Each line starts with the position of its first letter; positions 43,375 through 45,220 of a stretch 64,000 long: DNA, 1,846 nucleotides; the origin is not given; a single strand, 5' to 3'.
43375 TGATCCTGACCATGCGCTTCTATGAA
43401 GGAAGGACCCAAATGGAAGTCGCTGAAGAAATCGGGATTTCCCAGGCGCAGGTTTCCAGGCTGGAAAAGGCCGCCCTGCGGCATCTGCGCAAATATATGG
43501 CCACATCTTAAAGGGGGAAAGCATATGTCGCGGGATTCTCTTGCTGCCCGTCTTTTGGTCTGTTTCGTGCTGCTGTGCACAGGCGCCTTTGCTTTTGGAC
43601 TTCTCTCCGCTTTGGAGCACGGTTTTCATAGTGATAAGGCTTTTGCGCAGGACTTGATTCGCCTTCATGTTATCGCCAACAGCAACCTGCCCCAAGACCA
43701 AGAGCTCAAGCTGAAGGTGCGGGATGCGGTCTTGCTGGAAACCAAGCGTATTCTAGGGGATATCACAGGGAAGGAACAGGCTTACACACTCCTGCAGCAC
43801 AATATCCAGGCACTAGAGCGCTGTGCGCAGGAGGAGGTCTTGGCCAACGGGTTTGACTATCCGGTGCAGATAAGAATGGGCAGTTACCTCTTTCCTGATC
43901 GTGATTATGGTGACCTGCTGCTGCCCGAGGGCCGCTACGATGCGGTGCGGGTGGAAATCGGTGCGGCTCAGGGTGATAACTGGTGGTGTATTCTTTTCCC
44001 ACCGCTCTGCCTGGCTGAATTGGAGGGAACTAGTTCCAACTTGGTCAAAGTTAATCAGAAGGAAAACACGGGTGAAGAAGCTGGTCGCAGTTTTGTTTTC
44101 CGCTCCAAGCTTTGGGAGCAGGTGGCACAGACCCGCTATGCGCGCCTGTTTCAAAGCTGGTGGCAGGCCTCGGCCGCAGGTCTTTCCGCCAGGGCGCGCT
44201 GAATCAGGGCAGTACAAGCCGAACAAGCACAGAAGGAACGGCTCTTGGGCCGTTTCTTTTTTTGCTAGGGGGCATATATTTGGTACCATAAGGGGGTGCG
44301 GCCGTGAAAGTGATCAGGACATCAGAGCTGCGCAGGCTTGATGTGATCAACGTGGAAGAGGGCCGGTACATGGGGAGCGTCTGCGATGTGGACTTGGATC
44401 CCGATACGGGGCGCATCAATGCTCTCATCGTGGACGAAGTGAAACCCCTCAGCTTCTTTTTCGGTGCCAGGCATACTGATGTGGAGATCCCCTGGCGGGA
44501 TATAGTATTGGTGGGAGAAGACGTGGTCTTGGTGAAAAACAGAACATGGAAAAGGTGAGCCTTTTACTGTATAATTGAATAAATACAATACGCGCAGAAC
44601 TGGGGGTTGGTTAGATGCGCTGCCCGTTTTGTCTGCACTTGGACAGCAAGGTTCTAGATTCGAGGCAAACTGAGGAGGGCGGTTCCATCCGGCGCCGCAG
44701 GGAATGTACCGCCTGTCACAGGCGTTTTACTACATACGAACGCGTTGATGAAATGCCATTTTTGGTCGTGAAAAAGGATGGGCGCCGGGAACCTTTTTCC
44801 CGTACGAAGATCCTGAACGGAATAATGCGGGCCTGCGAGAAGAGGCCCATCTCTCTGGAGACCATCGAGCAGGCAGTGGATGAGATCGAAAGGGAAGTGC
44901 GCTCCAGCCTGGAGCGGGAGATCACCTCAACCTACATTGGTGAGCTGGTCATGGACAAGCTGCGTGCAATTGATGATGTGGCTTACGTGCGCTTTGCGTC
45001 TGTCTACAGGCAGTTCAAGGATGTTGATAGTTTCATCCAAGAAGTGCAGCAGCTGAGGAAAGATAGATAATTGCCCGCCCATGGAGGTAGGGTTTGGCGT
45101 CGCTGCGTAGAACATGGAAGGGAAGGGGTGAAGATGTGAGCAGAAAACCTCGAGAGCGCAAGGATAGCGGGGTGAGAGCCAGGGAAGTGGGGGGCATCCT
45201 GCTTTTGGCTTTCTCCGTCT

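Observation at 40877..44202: Rearranged pro-sigma-E activation locus: spoIIGA-sigE inverted and divergent from a sigG-spoIIR pair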

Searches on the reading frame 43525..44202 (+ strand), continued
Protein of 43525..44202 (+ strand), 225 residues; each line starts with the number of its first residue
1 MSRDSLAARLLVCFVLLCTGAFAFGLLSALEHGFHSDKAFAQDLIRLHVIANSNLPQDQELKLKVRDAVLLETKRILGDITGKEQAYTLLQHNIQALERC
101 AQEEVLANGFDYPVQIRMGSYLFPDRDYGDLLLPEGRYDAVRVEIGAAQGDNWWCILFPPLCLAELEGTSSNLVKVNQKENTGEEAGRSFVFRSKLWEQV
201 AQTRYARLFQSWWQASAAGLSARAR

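Call 19: find_encoding_contigs(protein=P0046, flank=8000, max_places=1)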
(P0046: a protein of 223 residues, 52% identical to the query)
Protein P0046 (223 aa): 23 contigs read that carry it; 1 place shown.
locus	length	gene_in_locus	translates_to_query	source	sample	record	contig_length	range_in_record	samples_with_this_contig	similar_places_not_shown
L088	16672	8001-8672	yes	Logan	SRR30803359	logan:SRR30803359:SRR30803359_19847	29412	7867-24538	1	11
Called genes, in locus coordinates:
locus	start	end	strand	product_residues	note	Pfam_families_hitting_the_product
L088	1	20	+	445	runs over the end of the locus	PF01225:Mur_ligase (faint), PF08245:Mur_ligase_M, PF02875:Mur_ligase_C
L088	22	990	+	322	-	PF10555:MraY_sig1 (weak), PF00953:Glycos_transf_4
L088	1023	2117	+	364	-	PF01098:FTSW_RODA_SPOVE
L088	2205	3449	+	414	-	PF00275:EPSP_synthase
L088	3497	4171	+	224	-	PF08478:POTRA_1, PF03799:FtsQ_DivIB_C (weak)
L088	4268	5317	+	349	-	PF00091:Tubulin, PF12327:FtsZ_C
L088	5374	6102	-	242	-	PF04542:Sigma70_r2, PF04545:Sigma70_r4, PF01381:HTH_3 (weak)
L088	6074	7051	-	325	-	PF03419:Peptidase_U4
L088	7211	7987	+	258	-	PF04542:Sigma70_r2, PF04539:Sigma70_r3 (weak), PF08281:Sigma70_r4_2 (weak), PF04545:Sigma70_r4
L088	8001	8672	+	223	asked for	PF09551:Spore_II_R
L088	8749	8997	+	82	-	PF05239:PRC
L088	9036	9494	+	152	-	PF22811:Zn_ribbon_NrdR, PF03477:ATP-cone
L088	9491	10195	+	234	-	PF02578:Cu-oxidase_4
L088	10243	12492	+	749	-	PF13491:FtsK_4TM, PF17854:FtsK_alpha, PF01580:FtsK_SpoIIIE, PF09397:FtsK_gamma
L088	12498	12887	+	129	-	PF12844:HTH_19, PF13413:HTH_25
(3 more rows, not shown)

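Call 20: find_encoding_contigs(protein=P0055, flank=8000, max_places=1)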
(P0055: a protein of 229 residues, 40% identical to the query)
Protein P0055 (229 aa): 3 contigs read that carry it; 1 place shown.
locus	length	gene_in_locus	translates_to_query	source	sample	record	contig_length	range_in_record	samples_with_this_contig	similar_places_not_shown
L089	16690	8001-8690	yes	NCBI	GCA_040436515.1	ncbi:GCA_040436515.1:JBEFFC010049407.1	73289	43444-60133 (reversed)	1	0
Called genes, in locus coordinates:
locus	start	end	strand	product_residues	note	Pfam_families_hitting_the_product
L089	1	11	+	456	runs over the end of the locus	PF08245:Mur_ligase_M, PF02875:Mur_ligase_C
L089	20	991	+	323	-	PF00953:Glycos_transf_4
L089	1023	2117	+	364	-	PF01098:FTSW_RODA_SPOVE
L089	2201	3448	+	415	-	PF00275:EPSP_synthase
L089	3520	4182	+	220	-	PF08478:POTRA_1 (weak), PF03799:FtsQ_DivIB_C (weak)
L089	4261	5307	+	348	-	PF00091:Tubulin, PF12327:FtsZ_C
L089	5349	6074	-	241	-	PF04542:Sigma70_r2, PF04545:Sigma70_r4, PF01381:HTH_3 (faint)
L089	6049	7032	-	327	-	PF03419:Peptidase_U4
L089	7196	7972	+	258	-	PF04542:Sigma70_r2, PF04539:Sigma70_r3 (faint), PF08281:Sigma70_r4_2 (weak), PF04545:Sigma70_r4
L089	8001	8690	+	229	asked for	PF09551:Spore_II_R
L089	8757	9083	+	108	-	PF05239:PRC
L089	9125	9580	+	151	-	PF22811:Zn_ribbon_NrdR, PF03477:ATP-cone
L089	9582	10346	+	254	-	PF02578:Cu-oxidase_4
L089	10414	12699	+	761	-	PF13491:FtsK_4TM, PF17854:FtsK_alpha, PF01580:FtsK_SpoIIIE, PF12846:AAA_10 (faint), PF09397:FtsK_gamma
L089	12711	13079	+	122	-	PF13560:HTH_31 (weak), PF01381:HTH_3 (weak), PF12844:HTH_19, PF13413:HTH_25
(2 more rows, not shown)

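Call 21: find_encoding_contigs(protein=P0061, flank=8000, max_places=1)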
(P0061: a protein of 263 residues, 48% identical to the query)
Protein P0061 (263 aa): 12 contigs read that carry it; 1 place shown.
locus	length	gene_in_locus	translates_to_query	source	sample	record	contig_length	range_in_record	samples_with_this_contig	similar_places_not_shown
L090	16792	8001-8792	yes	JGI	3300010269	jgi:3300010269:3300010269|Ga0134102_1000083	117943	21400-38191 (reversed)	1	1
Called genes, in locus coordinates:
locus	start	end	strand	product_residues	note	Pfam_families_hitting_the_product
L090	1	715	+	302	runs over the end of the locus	PF01565:FAD_binding_4, PF02873:MurB_C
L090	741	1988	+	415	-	PF00275:EPSP_synthase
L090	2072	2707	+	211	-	PF08478:POTRA_1, PF03799:FtsQ_DivIB_C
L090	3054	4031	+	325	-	PF02491:SHS2_FTSA, PF11104:PilM_2 (weak), PF06723:MreB_Mbl (weak), PF14450:FtsA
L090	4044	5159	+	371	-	PF00091:Tubulin, PF12327:FtsZ_C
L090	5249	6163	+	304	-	PF03419:Peptidase_U4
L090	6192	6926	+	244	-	PF04542:Sigma70_r2, PF04545:Sigma70_r4, PF01381:HTH_3 (weak)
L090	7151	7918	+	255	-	PF07638:Sigma70_ECF (faint), PF04542:Sigma70_r2, PF04539:Sigma70_r3, PF01381:HTH_3 (faint), PF08281:Sigma70_r4_2, PF04545:Sigma70_r4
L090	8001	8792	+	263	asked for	PF09551:Spore_II_R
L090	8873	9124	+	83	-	PF05239:PRC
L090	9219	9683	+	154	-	PF22811:Zn_ribbon_NrdR, PF03477:ATP-cone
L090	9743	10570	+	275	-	PF02578:Cu-oxidase_4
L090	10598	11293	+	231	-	PF01168:Ala_racemase_N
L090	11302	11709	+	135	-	PF04472:SepF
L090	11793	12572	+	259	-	PF03807:F420_oxidored, PF14748:P5CR_dimer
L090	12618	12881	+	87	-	PF02325:CCB3_YggT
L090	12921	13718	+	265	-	PF21278:YlmH_1st, PF17774:YlmH_RBD, PF01479:S4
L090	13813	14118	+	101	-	PF18910:DUF5665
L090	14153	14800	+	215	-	PF01258:zf-dskA_traR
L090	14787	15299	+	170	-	PF01252:Peptidase_A8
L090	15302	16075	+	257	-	PF01790:LGT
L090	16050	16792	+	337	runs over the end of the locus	PF01479:S4 (weak), PF00849:PseudoU_synth_2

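Call 22: find_encoding_contigs(protein=P0067, flank=8000, max_places=1)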
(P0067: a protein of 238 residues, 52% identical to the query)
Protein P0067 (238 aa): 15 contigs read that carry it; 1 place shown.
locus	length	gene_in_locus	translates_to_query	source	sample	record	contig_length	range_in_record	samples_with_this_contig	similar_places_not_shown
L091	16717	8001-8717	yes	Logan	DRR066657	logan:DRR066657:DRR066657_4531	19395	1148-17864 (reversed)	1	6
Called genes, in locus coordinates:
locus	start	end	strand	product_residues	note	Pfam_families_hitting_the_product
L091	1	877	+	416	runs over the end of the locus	PF00275:EPSP_synthase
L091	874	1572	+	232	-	PF08478:POTRA_1, PF03799:FtsQ_DivIB_C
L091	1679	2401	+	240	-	PF05949:DUF881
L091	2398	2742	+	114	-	PF06947:DUF1290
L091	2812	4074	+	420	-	PF14450:FtsA, PF02491:SHS2_FTSA, PF14450:FtsA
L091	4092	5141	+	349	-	PF00091:Tubulin, PF12327:FtsZ_C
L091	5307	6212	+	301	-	PF03419:Peptidase_U4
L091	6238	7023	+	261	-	PF04542:Sigma70_r2, PF04545:Sigma70_r4, PF01381:HTH_3 (weak)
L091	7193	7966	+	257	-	PF07638:Sigma70_ECF (faint), PF04542:Sigma70_r2, PF04539:Sigma70_r3, PF08281:Sigma70_r4_2, PF04545:Sigma70_r4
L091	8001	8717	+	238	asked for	PF09551:Spore_II_R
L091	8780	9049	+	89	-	PF05239:PRC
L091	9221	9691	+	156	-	PF22811:Zn_ribbon_NrdR, PF03477:ATP-cone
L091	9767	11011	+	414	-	PF26018:BSH_RND_rel, PF25989:YknX_C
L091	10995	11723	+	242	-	PF01168:Ala_racemase_N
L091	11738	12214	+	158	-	PF04472:SepF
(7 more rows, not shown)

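Call 23: find_encoding_contigs(protein=P0097, flank=8000, max_places=1)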
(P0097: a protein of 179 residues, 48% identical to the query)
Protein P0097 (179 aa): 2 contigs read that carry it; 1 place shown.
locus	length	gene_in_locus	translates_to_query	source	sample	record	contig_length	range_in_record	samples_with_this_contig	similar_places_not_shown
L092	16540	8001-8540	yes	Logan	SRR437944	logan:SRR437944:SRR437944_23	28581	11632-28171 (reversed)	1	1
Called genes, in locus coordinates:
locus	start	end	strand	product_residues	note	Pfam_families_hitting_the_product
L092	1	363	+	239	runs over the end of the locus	PF01565:FAD_binding_4, PF02873:MurB_C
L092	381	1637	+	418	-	PF00275:EPSP_synthase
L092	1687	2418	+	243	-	PF08478:POTRA_1, PF03799:FtsQ_DivIB_C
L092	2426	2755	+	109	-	PF06947:DUF1290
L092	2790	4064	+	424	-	PF11104:PilM_2 (faint), PF14450:FtsA, PF02491:SHS2_FTSA, PF06723:MreB_Mbl, PF14450:FtsA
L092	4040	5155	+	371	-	PF00091:Tubulin, PF12327:FtsZ_C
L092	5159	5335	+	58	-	-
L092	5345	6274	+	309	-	PF03419:Peptidase_U4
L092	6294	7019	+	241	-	PF04542:Sigma70_r2, PF04545:Sigma70_r4, PF01381:HTH_3 (weak)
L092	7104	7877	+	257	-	PF04542:Sigma70_r2, PF04539:Sigma70_r3, PF08281:Sigma70_r4_2, PF04545:Sigma70_r4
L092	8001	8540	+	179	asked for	PF09551:Spore_II_R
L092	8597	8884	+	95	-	PF05239:PRC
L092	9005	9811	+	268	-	PF02578:Cu-oxidase_4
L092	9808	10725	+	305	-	PF26018:BSH_RND_rel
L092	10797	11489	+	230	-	PF01168:Ala_racemase_N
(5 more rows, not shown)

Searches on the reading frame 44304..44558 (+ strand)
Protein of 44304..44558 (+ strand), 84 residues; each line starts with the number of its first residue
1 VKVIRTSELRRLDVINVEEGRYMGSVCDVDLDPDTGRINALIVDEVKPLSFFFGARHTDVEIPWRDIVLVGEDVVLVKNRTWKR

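Call 3: search_protein_families(library=ncbifam, proteins=[window:44304-44558:+])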
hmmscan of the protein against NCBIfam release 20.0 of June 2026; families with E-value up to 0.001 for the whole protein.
window:44304-44558:+ (84 aa): 1 family
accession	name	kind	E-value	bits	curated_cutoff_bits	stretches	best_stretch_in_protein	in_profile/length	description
TIGR02888.1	spore_YlmC_YmxH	subfamily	1.1e-19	70.5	44.2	1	5-78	1-75/76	YlmC/YmxH family sporulation protein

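Call 4: search_protein_families(library=pfam, proteins=[window:44304-44558:+])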
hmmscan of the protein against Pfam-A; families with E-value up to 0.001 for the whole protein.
window:44304-44558:+ (84 aa): 1 family
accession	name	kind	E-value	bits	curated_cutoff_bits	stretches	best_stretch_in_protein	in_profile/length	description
PF05239.21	PRC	-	3e-14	53.2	21.2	1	1-79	1-73/78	PRC-barrel domain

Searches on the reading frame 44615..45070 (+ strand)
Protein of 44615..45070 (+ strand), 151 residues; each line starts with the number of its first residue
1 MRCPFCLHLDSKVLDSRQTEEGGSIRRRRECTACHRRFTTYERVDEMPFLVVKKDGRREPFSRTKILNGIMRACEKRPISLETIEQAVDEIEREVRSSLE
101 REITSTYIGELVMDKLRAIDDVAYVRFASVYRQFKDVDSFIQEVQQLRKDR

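Call 3: search_protein_families(library=ncbifam, proteins=[window:44615-45070:+])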
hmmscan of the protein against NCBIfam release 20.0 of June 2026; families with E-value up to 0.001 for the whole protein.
window:44615-45070:+ (151 aa): 3 families
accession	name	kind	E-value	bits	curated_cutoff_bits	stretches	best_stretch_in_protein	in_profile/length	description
TIGR00244.1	TIGR00244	equivalog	1.3e-64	216.7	124.65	1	1-147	1-147/147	transcriptional regulator NrdR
NF006732.0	PRK09263.1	equivalog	2.8e-05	22.7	657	1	50-138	4-91/712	anaerobic ribonucleoside-triphosphate reductase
NF005497.0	PRK07111.1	equivalog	4.8e-05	21.9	764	1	49-142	3-95/746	anaerobic ribonucleoside triphosphate reductase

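Call 4: search_protein_families(library=pfam, proteins=[window:44615-45070:+])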
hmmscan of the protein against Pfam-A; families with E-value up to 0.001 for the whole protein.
window:44615-45070:+ (151 aa): 2 families
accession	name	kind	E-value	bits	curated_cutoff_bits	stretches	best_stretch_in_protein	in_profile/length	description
PF03477.21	ATP-cone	-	1.6e-27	96.3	25.8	1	51-136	3-87/88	ATP cone domain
PF22811.2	Zn_ribbon_NrdR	-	2.7e-21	75.7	27.2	1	1-42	1-42/42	Transcriptional repressor NrdR-like, N-terminal domain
